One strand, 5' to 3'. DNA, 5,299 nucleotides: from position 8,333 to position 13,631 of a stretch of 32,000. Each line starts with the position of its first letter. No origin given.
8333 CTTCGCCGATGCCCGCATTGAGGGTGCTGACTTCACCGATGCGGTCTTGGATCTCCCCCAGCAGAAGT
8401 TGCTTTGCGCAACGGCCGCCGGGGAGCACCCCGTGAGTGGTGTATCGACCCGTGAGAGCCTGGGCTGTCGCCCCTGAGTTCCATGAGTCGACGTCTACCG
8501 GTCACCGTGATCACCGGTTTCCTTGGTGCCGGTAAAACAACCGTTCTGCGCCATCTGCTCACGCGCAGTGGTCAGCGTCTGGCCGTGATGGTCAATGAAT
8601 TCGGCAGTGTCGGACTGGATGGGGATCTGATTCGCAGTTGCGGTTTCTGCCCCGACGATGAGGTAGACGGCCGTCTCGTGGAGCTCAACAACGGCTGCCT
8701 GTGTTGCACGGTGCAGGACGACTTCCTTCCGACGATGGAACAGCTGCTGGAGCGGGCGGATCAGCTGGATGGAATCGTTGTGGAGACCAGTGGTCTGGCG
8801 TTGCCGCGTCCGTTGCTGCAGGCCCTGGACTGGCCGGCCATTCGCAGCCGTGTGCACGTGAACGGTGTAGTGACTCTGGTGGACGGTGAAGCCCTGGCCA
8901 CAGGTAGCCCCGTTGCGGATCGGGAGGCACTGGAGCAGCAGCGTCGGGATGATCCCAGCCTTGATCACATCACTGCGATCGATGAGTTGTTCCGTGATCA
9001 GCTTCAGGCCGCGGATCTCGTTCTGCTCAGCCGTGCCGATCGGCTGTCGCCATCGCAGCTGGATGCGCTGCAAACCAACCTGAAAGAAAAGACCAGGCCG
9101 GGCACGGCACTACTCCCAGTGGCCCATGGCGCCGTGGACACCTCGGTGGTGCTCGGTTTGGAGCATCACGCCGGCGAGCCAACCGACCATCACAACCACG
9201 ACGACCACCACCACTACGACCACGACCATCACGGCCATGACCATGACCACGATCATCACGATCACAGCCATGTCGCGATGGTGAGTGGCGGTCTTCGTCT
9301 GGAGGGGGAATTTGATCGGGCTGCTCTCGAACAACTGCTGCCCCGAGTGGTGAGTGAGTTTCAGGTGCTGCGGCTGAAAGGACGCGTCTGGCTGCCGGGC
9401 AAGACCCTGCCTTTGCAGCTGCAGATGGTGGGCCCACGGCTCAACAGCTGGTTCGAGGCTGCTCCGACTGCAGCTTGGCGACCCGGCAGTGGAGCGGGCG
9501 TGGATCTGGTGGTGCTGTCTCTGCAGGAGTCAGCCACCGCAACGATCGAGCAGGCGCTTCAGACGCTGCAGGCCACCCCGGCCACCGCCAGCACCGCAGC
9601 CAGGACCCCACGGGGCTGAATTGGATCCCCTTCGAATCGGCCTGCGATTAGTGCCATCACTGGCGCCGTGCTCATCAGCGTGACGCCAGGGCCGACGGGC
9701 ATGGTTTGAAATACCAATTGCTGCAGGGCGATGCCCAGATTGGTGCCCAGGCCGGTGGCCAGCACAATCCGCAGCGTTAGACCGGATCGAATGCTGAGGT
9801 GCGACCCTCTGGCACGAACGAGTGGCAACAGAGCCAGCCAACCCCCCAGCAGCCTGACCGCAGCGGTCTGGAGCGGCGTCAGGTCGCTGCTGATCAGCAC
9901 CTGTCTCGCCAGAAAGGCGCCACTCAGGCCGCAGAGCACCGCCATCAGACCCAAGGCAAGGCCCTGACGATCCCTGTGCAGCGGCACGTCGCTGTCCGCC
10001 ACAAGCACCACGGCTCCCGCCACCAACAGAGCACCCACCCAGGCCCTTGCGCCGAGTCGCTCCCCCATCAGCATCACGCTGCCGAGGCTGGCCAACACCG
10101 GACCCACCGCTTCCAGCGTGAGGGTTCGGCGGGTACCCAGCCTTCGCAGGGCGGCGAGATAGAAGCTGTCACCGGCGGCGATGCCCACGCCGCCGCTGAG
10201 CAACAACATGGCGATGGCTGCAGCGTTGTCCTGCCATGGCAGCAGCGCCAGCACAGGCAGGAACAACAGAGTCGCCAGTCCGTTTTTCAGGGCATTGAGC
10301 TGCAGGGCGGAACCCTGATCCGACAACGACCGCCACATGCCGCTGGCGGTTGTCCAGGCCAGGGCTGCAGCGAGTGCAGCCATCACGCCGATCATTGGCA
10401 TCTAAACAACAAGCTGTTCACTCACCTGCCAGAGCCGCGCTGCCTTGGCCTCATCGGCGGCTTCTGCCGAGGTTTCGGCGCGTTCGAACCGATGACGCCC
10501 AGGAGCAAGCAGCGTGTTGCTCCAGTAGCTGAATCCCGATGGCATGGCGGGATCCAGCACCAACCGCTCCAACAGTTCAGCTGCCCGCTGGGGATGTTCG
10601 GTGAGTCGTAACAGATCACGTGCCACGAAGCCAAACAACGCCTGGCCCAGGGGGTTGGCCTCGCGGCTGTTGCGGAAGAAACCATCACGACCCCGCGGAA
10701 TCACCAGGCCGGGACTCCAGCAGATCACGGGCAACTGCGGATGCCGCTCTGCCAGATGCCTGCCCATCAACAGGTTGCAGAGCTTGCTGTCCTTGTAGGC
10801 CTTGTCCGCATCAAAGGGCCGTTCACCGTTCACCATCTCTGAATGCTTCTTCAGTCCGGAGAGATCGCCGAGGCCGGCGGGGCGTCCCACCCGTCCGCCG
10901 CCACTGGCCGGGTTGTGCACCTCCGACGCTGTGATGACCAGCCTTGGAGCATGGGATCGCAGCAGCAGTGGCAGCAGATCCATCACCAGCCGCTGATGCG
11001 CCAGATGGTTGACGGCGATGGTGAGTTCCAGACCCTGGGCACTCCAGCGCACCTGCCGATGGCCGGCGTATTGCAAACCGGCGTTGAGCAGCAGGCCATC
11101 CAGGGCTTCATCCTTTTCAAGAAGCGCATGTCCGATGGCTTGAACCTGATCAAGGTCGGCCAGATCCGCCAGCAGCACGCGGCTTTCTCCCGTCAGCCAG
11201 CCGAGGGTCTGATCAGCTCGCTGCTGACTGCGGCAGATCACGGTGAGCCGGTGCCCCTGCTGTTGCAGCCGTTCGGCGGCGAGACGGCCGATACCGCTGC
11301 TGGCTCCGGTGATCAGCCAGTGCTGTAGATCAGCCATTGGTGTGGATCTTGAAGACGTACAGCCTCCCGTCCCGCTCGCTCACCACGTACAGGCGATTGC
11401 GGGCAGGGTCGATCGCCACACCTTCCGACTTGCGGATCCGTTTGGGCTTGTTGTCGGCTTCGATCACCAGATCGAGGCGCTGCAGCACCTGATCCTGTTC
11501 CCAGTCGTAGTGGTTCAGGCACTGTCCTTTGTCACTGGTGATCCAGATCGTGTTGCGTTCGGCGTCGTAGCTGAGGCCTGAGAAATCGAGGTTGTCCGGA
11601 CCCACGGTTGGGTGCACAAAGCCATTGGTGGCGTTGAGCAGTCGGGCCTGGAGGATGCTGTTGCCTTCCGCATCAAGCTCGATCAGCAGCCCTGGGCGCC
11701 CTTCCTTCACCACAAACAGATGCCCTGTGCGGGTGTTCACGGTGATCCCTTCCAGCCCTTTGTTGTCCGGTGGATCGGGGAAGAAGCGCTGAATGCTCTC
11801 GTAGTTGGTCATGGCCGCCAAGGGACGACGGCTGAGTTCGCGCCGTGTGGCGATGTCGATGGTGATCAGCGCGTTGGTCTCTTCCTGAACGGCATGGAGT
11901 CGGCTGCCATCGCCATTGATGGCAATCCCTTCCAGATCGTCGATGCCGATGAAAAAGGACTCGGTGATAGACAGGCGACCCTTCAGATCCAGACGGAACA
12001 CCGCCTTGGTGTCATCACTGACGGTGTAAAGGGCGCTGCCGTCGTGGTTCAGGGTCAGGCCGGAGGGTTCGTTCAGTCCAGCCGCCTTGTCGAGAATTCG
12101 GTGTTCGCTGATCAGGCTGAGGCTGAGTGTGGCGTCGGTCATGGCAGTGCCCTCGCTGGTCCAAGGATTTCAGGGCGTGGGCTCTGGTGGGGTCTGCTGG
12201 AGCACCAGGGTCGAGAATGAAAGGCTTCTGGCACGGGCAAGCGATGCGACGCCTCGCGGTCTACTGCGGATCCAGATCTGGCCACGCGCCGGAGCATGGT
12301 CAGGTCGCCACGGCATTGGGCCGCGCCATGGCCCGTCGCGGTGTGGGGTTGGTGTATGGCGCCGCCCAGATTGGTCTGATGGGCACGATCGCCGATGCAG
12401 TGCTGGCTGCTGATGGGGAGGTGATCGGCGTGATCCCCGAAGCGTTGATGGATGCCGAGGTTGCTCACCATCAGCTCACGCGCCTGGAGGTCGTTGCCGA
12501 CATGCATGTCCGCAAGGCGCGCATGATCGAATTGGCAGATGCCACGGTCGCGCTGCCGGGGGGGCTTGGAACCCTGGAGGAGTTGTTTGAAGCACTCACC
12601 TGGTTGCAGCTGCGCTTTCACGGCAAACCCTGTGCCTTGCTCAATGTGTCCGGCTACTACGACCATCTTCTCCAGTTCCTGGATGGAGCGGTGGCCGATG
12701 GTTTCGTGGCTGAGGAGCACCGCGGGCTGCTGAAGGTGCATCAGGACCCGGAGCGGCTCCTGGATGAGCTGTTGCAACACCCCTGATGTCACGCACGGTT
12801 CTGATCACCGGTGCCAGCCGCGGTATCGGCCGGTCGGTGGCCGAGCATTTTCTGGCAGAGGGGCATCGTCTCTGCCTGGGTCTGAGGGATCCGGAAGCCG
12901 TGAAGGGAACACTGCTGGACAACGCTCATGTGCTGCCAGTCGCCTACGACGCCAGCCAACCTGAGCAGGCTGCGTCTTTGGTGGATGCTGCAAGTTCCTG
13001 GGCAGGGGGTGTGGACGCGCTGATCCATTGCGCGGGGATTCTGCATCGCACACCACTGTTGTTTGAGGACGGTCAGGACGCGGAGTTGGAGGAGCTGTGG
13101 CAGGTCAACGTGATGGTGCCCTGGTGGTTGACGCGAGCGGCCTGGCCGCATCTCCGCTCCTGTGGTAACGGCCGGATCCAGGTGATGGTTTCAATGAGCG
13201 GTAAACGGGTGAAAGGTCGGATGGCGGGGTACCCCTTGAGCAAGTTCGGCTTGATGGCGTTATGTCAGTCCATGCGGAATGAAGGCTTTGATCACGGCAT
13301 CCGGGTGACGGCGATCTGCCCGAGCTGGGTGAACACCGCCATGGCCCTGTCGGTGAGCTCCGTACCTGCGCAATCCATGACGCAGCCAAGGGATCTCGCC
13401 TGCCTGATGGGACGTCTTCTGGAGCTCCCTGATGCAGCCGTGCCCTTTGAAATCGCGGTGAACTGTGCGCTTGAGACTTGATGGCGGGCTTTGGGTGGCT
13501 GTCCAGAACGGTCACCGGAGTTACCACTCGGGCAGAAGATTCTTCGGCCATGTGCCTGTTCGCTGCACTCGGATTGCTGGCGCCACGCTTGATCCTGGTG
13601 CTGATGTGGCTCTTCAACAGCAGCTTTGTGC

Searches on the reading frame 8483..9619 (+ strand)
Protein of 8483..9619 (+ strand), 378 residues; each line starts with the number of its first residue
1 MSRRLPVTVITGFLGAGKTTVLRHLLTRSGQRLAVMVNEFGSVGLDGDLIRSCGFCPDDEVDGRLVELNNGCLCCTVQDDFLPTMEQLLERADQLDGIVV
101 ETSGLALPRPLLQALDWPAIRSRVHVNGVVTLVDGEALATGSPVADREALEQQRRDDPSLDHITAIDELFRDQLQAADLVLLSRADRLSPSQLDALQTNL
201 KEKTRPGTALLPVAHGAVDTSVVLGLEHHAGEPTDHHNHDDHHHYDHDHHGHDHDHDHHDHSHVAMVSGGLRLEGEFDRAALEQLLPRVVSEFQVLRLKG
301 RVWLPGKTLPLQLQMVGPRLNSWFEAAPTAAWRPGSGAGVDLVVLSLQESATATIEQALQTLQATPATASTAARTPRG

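Call 21: search_protein_families(library=pfam, max_evalue=0.001, proteins=[window:8483-9619:+])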
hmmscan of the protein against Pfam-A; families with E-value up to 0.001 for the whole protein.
window:8483-9619:+ (378 aa): 2 families
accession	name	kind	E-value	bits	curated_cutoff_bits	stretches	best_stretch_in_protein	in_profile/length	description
PF02492.25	cobW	-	4.8e-48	163.5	20.7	1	6-202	1-171/180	CobW/HypB/UreG, nucleotide-binding domain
PF07683.19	CobW_C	-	1e-09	38.6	22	1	270-360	5-91/94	Cobalamin synthesis protein cobW C-terminal domain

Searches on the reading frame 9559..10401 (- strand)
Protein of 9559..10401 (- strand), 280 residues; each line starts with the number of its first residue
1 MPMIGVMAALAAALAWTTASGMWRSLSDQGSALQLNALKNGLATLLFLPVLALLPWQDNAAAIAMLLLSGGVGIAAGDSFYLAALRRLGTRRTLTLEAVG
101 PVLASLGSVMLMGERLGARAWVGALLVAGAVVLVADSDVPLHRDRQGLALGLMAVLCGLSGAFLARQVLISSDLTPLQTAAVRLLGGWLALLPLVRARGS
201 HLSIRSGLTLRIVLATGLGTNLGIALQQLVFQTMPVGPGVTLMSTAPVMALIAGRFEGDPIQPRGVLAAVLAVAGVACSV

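Call 21: search_protein_families(library=pfam, max_evalue=0.001, proteins=[window:9559-10401:-])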
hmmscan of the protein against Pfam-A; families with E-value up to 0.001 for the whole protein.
window:9559-10401:- (280 aa): 2 families
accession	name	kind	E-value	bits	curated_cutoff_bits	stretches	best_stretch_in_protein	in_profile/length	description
PF00892.27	EamA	-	4.5e-23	82.5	28.2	2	3-134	1-133/135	EamA-like transporter family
PF03151.22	TPT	-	0.00059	19.7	30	0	166-278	22-134/291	Triose-phosphate Transporter family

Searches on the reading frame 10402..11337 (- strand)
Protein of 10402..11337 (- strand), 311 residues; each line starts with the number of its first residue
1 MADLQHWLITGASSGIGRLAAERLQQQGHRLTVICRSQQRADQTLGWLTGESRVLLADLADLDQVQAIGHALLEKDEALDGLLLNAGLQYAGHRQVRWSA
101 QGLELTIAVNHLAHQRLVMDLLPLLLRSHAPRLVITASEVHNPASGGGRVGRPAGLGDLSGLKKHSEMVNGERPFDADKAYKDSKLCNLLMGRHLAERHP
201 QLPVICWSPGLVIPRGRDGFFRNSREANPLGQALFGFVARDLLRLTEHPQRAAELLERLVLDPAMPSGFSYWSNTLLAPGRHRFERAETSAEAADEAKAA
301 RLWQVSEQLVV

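Call 21: search_protein_families(library=pfam, max_evalue=0.001, proteins=[window:10402-11337:-])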
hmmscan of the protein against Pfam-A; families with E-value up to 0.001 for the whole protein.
window:10402-11337:- (311 aa): 5 families
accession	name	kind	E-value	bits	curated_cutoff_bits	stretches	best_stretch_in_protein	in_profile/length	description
PF00106.31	adh_short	-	4.1e-16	59.5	26.6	1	7-140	3-138/195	short chain dehydrogenase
PF13561.12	adh_short_C2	-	4.1e-10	40.1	27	1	11-138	1-130/236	Enoyl-(Acyl carrier protein) reductase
PF01370.27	Epimerase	-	7.2e-05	22.8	20.9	1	7-118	1-99/240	NAD dependent epimerase/dehydratase family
PF08659.16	KR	-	0.00025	21.5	22.6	1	7-88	3-91/180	KR domain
PF13460.12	NAD_binding_10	-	0.0003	21.1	27.2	0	11-67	1-56/184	NAD(P)H-binding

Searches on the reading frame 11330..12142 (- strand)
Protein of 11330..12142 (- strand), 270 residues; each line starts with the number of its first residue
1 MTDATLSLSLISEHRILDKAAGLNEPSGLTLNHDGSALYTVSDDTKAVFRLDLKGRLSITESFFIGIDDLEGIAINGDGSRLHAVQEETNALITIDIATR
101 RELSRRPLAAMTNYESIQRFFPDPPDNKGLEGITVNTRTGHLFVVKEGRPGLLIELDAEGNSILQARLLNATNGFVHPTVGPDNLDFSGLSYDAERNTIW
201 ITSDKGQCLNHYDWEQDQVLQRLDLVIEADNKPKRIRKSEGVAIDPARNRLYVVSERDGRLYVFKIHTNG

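Call 21: search_protein_families(library=pfam, max_evalue=0.001, proteins=[window:11330-12142:-])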
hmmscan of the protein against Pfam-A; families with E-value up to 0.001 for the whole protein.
window:11330-12142:- (270 aa): 2 families
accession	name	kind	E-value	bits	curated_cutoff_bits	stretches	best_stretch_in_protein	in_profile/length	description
PF06977.17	SdiA-regulated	-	6.7e-26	91.4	21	1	25-264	24-248/249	SdiA-regulated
PF13449.12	Phytase-like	-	8.2e-15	55.9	27.6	2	27-148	7-144/284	Esterase-like activity of phytase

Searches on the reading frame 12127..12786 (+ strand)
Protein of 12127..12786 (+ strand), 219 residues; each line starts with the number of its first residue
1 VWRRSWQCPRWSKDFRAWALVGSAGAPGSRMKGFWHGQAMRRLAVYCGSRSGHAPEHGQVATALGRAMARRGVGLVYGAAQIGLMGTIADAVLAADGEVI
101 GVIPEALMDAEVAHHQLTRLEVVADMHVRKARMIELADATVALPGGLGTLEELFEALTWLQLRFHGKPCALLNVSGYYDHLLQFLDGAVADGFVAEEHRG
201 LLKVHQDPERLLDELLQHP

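Call 21: search_protein_families(library=pfam, max_evalue=0.001, proteins=[window:12127-12786:+])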
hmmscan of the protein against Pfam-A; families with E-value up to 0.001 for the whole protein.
window:12127-12786:+ (219 aa): 2 families
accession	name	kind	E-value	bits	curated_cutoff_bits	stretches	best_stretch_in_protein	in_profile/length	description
PF03641.19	Lysine_decarbox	-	1.9e-43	148.2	27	1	85-214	1-130/131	Possible lysine decarboxylase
PF18306.6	LDcluster4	-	3.8e-15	56.3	26.3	1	48-158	8-115/151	SLOG cluster4 family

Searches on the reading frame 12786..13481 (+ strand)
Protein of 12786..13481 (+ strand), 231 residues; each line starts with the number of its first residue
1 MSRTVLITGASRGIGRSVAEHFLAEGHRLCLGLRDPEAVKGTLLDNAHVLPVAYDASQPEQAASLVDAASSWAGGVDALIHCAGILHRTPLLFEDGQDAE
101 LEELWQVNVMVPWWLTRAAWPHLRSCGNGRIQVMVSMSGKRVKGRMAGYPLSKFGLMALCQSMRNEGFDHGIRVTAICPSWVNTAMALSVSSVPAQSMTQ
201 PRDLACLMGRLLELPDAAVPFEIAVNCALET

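Call 21: search_protein_families(library=pfam, max_evalue=0.001, proteins=[window:12786-13481:+])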
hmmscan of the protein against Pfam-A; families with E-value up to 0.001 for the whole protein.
window:12786-13481:+ (231 aa): 4 families
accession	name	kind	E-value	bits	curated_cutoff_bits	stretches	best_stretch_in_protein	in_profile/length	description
PF00106.31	adh_short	-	5.1e-36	124.4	26.6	1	4-189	2-189/195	short chain dehydrogenase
PF13561.12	adh_short_C2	-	1.4e-27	97.3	27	1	9-194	1-188/236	Enoyl-(Acyl carrier protein) reductase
PF08659.16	KR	-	3.6e-08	34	22.6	1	4-119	2-123/180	KR domain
PF13460.12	NAD_binding_10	-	1.5e-05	25.3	27.2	1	9-84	1-69/184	NAD(P)H-binding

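Call 24: find_encoding_contigs(protein=window:12786-13481:+, flank=10000, max_places=10)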
Protein window:12786-13481:+ (231 aa): 23 contigs read that carry it; 2 places shown.
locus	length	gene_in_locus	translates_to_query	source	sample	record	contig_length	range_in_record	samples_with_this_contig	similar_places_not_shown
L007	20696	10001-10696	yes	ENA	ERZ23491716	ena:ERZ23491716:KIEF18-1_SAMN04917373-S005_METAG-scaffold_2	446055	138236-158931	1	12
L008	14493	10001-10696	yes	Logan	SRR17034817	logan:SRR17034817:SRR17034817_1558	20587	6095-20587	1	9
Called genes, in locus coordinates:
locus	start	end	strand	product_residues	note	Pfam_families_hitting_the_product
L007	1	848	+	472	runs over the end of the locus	PF03446:NAD_binding_2, PF00393:6PGD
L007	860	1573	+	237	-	PF01182:Glucosamine_iso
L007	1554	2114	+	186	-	PF08547:CIA30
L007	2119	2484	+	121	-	-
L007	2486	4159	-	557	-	PF00920:ILVD_EDD_N, PF24877:ILV_EDD_C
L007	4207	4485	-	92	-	-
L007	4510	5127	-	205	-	PF14681:UPRTase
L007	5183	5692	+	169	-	PF00805:Pentapeptide, PF13576:Pentapeptide_3 (faint), PF13599:Pentapeptide_4 (weak), PF00805:Pentapeptide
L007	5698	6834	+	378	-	PF02492:cobW, PF07683:CobW_C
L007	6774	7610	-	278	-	PF00892:EamA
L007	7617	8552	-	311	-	PF00106:adh_short, PF13561:adh_short_C2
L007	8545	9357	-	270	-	PF06977:SdiA-regulated, PF13449:Phytase-like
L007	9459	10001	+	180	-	PF18306:LDcluster4, PF03641:Lysine_decarbox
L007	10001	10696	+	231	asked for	PF00106:adh_short, PF08659:KR, PF13460:NAD_binding_10 (weak), PF13561:adh_short_C2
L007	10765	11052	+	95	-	-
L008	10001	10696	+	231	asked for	PF00106:adh_short, PF08659:KR, PF13460:NAD_binding_10 (weak), PF13561:adh_short_C2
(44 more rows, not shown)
